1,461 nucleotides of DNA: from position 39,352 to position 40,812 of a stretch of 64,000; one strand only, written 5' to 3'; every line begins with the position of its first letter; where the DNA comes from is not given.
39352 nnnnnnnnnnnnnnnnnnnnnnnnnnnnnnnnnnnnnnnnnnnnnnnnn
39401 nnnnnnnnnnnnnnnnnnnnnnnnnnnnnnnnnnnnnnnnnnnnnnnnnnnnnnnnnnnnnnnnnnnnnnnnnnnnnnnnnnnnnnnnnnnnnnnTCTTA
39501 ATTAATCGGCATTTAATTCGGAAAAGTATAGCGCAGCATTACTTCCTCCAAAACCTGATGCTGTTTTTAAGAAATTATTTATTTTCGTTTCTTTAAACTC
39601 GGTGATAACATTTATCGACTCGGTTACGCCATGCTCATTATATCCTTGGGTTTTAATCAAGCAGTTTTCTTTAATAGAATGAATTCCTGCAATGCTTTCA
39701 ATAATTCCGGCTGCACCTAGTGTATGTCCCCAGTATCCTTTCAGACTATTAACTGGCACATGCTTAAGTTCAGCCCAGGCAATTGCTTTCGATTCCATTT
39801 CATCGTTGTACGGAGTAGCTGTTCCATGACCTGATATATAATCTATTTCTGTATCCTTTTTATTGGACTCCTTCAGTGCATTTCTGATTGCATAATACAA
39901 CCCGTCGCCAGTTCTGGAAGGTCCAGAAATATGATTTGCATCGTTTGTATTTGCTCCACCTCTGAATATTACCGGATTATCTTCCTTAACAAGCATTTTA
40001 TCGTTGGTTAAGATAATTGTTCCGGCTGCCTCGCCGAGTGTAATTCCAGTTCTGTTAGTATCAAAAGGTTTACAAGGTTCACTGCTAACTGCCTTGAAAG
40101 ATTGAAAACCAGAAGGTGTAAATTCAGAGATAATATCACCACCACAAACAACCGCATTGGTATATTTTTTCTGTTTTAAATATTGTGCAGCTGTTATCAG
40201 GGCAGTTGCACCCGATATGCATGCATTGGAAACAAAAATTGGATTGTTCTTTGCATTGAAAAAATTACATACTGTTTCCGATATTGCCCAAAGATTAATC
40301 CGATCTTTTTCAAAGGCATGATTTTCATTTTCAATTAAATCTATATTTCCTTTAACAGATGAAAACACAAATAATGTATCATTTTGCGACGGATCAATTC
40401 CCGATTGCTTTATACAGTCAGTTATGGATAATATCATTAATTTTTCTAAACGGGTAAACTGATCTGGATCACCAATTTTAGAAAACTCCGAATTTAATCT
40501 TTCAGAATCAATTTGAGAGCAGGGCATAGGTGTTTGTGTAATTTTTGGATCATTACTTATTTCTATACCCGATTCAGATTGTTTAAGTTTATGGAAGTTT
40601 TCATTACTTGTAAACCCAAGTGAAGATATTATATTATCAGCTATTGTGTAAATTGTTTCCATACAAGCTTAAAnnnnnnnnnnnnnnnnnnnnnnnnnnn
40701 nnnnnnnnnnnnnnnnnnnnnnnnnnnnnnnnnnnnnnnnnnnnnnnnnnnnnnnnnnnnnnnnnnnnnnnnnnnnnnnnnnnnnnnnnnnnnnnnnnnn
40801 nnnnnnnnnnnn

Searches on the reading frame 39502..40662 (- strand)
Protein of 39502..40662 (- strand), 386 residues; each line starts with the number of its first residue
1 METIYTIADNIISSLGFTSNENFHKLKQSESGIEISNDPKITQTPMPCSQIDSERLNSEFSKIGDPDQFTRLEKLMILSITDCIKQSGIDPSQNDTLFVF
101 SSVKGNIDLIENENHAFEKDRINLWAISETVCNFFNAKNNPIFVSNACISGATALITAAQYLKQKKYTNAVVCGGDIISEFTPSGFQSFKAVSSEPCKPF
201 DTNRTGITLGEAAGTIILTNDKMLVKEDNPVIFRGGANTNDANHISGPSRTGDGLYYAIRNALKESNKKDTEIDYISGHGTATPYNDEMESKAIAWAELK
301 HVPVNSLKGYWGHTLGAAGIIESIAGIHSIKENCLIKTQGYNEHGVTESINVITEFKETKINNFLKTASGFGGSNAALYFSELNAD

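Call 7: search_protein_families(library=pfam, proteins=[window:39502-40662:-], max_evalue=0.00001)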
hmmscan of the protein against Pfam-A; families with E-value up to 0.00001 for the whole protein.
window:39502-40662:- (386 aa): 2 families
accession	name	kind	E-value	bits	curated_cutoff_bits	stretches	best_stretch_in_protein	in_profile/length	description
PF02801.28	Ketoacyl-synt_C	-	1.1e-21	77.5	20.8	1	236-339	8-116/119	Beta-ketoacyl synthase, C-terminal domain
PF00109.32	ketoacyl-synt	-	1.6e-13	51.3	20.8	1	52-220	67-248/252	Beta-ketoacyl synthase, N-terminal domain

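Call 9: search_protein_families(library=ncbifam, proteins=[window:39502-40662:-], max_evalue=0.000001)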
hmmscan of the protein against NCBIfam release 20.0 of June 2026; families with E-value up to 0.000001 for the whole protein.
window:39502-40662:- (386 aa): 18 families
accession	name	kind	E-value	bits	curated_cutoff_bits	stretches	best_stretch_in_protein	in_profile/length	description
NF006618.0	PRK09185.1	subfamily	3.4e-63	214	407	1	114-382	127-392/394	beta-ketoacyl-ACP synthase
TIGR03150.1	fabF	equivalog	1.2e-50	172.5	493.75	1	11-380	10-406/407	beta-ketoacyl-ACP synthase II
NF005589.0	PRK07314.1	subfamily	3.7e-48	164.3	387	1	10-382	12-411/413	beta-ketoacyl-ACP synthase II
NF004618.0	PRK05952.1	equivalog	1.1e-43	149.6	455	1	11-381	11-381/384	beta-ketoacyl-ACP synthase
NF058662.1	cispenta_AmcF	equivalog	7.2e-43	147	325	1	65-381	54-368/369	cispentacin biosynthesis acyltransferase subunit AmcF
NF005076.0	PRK06501.1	equivalog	6.4e-40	137.3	629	1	113-381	140-421/425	beta-ketoacyl-ACP synthase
NF004970.0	PRK06333.1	subfamily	4.6e-38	131.2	525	1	144-382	169-421/424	beta-ketoacyl-ACP synthase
NF005490.0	PRK07103.1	equivalog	6.7e-37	127.5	445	1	131-380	152-410/414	polyketide beta-ketoacyl:acyl carrier protein synthase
NF006274.0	PRK08439.1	equivalog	1.1e-34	120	621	1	10-381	10-404/406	beta-ketoacyl-ACP synthase II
NF006587.0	PRK09116.1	equivalog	7.7e-33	113.8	470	1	131-381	147-405/408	beta-ketoacyl-ACP synthase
NF005916.1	PRK07910.1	equivalog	1.6e-26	93.2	560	1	138-381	161-416/418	KasA/KasB family beta-ketoacyl-ACP synthase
NF006434.0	PRK08722.1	equivalog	6.5e-23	81.3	759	1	139-381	155-412/414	beta-ketoacyl-ACP synthase II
NF005935.0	PRK07967.1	equivalog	3.5e-22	78.8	630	1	126-384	140-405/406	beta-ketoacyl-ACP synthase I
NF045894.1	PKS_plus_SDR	equivalog_domain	3.5e-14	51.4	1740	1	142-338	167-373/1515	type I polyketide synthase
NF040607.1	mycolic_Pks13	equivalog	6.1e-10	37.2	2100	1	127-343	250-477/1680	polyketide synthase Pks13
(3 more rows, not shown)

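Call 45: find_related_loci(query=window:39502-40662:-, collection=metagenome_contigs, flank=10000)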
Query window:39502-40662:- (386 aa) in metagenome_contigs; peptide patterns used: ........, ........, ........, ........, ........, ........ (x = any residue, [..] = any of these).
600 stretches matched a pattern (row limit reached: there are more); 507 encode a relative of the query (tblastn E <= 1e-3); the best 80 are kept; 80 distinct loci.
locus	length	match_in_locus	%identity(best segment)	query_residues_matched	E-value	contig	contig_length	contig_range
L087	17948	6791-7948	77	1-386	0e+0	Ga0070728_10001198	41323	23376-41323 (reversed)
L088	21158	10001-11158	77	1-386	0e+0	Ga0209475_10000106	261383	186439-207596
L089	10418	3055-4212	77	1-386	0e+0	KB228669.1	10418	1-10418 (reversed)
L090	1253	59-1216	76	1-386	0e+0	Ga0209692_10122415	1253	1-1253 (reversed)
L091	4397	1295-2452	74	1-386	0e+0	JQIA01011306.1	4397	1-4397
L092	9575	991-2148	76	1-386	0e+0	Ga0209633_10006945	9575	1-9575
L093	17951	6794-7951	70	1-386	0e+0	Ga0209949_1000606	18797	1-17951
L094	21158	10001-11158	69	1-386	0e+0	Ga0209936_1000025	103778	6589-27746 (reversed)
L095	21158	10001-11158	71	1-386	0e+0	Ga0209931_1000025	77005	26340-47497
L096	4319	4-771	79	131-386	4e-142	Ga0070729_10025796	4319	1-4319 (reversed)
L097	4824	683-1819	56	4-383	2e-139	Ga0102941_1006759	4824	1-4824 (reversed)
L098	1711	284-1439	81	1-386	1e-167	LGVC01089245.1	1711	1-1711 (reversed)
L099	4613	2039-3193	53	1-378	2e-132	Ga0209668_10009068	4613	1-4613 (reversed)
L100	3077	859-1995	50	4-384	8e-134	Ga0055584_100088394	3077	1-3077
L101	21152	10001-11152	51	1-382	2e-128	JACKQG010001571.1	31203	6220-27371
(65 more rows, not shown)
